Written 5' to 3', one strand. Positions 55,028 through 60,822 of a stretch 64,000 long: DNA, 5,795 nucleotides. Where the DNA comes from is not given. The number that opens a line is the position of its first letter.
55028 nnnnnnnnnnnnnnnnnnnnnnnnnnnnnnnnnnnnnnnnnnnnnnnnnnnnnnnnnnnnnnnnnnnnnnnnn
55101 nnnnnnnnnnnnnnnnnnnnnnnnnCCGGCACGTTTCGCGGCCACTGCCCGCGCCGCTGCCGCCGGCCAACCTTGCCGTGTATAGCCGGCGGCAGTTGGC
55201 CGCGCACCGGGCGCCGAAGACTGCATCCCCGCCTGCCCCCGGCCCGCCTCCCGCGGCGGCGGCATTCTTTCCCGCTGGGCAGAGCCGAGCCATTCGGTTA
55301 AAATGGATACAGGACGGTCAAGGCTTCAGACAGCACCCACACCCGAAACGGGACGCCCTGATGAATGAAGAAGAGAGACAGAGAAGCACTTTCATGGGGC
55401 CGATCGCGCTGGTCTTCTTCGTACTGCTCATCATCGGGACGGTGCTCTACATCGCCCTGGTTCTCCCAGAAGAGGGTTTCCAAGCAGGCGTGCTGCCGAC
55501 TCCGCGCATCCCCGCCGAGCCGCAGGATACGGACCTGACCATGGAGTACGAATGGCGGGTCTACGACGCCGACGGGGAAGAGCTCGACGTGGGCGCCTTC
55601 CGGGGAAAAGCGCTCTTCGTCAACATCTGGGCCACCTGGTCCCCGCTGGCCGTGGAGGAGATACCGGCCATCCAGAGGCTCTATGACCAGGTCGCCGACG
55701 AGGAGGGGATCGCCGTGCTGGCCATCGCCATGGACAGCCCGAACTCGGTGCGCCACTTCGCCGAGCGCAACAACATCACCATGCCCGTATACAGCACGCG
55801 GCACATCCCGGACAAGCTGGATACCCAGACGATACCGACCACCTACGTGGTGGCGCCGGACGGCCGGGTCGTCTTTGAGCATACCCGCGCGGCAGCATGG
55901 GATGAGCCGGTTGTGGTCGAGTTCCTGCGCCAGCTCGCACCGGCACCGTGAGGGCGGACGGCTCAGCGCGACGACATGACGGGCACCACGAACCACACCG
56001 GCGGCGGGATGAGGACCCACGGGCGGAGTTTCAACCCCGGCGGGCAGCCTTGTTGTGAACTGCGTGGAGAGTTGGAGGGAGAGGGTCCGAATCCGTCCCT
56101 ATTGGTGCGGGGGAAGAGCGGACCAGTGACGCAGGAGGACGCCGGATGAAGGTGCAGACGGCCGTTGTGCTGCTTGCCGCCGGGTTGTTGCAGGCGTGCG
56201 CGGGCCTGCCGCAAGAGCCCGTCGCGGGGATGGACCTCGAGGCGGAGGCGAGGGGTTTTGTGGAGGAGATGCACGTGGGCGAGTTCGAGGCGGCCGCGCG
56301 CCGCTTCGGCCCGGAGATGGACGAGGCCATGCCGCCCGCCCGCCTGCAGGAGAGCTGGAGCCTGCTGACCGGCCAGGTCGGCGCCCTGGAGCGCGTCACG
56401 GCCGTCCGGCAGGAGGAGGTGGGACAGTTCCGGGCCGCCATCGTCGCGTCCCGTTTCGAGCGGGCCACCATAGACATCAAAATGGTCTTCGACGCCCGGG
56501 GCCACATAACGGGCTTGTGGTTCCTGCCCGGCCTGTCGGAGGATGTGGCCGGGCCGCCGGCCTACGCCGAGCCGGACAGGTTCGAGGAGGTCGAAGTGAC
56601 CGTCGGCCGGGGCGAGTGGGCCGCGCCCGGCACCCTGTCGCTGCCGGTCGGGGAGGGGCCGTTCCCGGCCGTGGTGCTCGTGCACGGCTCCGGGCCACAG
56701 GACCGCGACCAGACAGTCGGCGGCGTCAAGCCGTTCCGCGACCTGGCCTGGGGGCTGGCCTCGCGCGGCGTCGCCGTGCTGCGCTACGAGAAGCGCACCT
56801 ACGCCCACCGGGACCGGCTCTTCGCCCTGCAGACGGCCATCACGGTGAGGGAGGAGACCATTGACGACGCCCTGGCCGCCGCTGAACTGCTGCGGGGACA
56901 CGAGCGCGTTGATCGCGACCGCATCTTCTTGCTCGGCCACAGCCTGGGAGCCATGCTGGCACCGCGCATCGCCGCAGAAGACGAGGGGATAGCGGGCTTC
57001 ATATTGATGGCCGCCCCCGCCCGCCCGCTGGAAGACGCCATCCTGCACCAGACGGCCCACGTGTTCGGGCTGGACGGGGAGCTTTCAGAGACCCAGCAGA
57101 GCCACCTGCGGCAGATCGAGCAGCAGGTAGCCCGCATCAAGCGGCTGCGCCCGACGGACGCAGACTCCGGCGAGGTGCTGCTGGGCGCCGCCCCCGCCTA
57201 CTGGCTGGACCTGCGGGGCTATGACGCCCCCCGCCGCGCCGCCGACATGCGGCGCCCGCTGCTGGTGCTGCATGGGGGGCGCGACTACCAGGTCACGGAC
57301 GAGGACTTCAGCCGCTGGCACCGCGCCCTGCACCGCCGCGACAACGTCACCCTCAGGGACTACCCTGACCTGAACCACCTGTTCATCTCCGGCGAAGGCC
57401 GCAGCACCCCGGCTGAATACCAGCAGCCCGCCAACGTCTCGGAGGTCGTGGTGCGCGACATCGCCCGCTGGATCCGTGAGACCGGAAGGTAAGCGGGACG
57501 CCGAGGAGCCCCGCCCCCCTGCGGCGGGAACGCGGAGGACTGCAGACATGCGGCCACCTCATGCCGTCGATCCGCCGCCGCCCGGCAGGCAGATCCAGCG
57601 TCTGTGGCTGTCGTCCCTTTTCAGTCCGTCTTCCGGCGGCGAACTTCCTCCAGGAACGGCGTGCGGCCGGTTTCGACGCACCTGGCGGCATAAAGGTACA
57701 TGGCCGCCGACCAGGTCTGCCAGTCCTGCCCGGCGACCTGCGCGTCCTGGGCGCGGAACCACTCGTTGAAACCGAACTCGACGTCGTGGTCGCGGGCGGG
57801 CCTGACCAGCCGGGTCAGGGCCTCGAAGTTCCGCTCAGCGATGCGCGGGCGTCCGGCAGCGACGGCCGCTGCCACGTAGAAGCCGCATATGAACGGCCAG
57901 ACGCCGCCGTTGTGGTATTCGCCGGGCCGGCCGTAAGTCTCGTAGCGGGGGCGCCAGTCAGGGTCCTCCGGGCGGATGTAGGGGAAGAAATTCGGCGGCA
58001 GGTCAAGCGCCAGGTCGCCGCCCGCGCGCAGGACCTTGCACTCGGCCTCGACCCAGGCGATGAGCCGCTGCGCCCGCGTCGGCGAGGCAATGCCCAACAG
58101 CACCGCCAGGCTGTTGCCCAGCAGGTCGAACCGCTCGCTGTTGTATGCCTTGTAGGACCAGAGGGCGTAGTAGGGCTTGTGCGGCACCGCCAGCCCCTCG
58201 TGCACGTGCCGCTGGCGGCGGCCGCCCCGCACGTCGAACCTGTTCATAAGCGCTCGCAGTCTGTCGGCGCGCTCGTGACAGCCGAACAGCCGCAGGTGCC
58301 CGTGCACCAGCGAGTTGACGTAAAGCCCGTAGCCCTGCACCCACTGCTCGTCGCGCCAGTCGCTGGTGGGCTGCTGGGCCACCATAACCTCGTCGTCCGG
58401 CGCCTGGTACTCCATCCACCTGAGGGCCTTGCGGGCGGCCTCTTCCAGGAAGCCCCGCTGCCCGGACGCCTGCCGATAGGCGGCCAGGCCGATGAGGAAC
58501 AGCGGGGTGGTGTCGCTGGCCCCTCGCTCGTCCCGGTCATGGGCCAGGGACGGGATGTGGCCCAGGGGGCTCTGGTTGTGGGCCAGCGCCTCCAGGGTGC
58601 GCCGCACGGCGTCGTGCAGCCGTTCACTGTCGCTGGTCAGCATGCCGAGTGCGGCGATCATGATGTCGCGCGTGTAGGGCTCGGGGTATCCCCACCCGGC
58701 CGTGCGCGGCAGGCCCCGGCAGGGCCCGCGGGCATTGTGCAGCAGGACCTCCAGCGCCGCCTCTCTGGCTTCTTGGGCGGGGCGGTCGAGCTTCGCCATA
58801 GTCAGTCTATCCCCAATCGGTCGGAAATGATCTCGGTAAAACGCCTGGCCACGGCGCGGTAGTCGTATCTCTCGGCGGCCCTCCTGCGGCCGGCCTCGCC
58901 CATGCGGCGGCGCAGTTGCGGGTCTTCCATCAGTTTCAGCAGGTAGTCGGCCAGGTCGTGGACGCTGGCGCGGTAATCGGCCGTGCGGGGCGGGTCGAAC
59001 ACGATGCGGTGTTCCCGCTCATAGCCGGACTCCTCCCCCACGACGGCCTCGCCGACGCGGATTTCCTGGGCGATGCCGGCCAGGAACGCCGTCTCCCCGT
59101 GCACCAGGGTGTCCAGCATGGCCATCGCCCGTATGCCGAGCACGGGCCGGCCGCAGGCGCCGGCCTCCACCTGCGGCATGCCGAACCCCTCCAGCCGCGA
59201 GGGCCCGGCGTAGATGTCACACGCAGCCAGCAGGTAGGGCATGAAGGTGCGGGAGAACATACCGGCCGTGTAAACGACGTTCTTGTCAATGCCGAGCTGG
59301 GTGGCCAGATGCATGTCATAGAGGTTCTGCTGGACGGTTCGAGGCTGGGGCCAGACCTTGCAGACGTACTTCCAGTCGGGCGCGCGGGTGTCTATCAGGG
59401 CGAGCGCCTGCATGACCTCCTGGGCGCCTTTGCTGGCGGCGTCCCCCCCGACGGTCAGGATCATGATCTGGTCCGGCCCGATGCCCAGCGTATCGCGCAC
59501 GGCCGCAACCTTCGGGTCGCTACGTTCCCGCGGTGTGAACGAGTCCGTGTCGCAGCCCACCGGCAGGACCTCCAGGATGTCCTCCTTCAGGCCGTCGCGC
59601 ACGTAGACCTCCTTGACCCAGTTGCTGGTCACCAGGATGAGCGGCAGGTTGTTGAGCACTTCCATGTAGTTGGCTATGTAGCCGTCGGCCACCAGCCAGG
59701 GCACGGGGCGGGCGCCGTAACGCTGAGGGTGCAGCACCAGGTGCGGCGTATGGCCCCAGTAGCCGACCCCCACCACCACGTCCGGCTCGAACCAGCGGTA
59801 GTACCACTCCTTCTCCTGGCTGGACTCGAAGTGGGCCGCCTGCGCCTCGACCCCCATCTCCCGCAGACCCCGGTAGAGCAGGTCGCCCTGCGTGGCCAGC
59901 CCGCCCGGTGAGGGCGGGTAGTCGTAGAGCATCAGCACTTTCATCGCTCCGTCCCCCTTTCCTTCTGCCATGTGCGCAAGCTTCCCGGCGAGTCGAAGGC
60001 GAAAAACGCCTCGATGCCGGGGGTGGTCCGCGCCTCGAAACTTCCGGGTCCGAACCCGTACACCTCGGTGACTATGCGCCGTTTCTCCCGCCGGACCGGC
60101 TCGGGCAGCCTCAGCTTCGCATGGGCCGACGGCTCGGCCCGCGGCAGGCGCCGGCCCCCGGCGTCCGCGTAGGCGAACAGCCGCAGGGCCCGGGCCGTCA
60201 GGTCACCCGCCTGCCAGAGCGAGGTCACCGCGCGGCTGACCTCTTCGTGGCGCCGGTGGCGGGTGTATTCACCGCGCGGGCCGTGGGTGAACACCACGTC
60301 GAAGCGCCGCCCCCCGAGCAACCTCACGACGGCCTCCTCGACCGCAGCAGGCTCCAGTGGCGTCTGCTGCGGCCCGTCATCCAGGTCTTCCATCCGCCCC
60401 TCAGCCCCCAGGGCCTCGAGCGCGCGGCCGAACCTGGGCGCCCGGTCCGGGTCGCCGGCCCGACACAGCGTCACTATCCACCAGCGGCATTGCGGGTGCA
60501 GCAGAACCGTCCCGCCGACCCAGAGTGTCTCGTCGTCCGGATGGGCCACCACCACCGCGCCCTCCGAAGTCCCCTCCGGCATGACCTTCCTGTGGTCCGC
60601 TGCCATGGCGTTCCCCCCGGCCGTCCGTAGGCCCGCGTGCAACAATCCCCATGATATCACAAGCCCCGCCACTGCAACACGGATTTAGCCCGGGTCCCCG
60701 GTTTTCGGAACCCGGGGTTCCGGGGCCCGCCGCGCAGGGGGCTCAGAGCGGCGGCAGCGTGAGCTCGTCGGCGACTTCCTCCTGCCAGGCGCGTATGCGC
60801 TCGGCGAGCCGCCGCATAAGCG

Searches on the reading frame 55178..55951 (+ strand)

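Call 45: search_protein_families(library=pfam, proteins=[window:55178-55951:+], max_evalue=0.00001)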
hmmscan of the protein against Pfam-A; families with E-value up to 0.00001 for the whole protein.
window:55178-55951:+ (257 aa): 2 families
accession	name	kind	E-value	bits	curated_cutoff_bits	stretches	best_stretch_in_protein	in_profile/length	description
PF00578.27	AhpC-TSA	-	2.8e-15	56.8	26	1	128-232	10-122/124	AhpC/TSA family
PF08534.16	Redoxin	-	9.5e-12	45.4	26.6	1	130-241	15-138/148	Redoxin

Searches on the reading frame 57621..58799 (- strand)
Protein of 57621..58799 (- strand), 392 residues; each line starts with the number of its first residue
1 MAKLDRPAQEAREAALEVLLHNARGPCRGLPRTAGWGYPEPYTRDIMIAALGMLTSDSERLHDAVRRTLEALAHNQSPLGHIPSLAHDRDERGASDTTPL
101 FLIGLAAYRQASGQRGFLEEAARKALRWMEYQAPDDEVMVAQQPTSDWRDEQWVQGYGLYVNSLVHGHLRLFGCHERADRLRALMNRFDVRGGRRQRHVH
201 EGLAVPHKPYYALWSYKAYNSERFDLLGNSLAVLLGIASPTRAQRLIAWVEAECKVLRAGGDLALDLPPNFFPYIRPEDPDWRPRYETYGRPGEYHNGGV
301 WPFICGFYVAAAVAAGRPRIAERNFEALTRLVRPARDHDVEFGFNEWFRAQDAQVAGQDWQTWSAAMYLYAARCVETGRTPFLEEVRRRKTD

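Call 45: search_protein_families(library=pfam, proteins=[window:57621-58799:-], max_evalue=0.00001)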
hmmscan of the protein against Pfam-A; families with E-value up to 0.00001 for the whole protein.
window:57621-58799:- (392 aa): 2 families
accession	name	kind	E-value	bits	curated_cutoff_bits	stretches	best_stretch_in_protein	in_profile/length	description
PF12899.13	Glyco_hydro_100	-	2.7e-11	43.3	23.6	1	223-374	289-431/435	Alkaline and neutral invertase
PF06202.20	GDE_C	-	3.5e-09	36.5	21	1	276-367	269-364/367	Amylo-alpha-1,6-glucosidase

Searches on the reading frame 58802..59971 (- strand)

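Call 45: search_protein_families(library=pfam, proteins=[window:58802-59971:-], max_evalue=0.00001)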
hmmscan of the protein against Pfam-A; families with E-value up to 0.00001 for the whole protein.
window:58802-59971:- (389 aa): 3 families
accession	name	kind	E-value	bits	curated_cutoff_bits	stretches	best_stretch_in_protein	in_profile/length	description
PF00534.26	Glycos_transf_1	-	3.7e-18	66.1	26.4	1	159-298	6-140/172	Glycosyl transferases group 1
PF13692.12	Glyco_trans_1_4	-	6.1e-12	46.4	27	1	170-299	3-125/142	Glycosyl transferases group 1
PF13524.12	Glyco_trans_1_2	-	4.9e-07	30.2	25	0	307-378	81-142/144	Glycosyl transferase-like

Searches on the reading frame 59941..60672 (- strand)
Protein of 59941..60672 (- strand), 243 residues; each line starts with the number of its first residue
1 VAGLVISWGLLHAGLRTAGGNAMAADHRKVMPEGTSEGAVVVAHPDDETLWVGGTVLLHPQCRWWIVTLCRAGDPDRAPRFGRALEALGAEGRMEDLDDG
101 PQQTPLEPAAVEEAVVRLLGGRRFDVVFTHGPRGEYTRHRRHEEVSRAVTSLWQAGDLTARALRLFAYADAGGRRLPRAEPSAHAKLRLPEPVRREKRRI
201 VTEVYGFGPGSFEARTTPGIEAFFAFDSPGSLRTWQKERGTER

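Call 45: search_protein_families(library=pfam, proteins=[window:59941-60672:-], max_evalue=0.00001)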
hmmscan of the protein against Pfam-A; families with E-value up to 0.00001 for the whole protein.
window:59941-60672:- (243 aa): 1 family
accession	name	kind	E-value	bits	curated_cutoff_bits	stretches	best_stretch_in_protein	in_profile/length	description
PF02585.22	PIG-L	-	1.1e-09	39.3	28.2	1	40-151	2-127/129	GlcNAc-PI de-N-acetylase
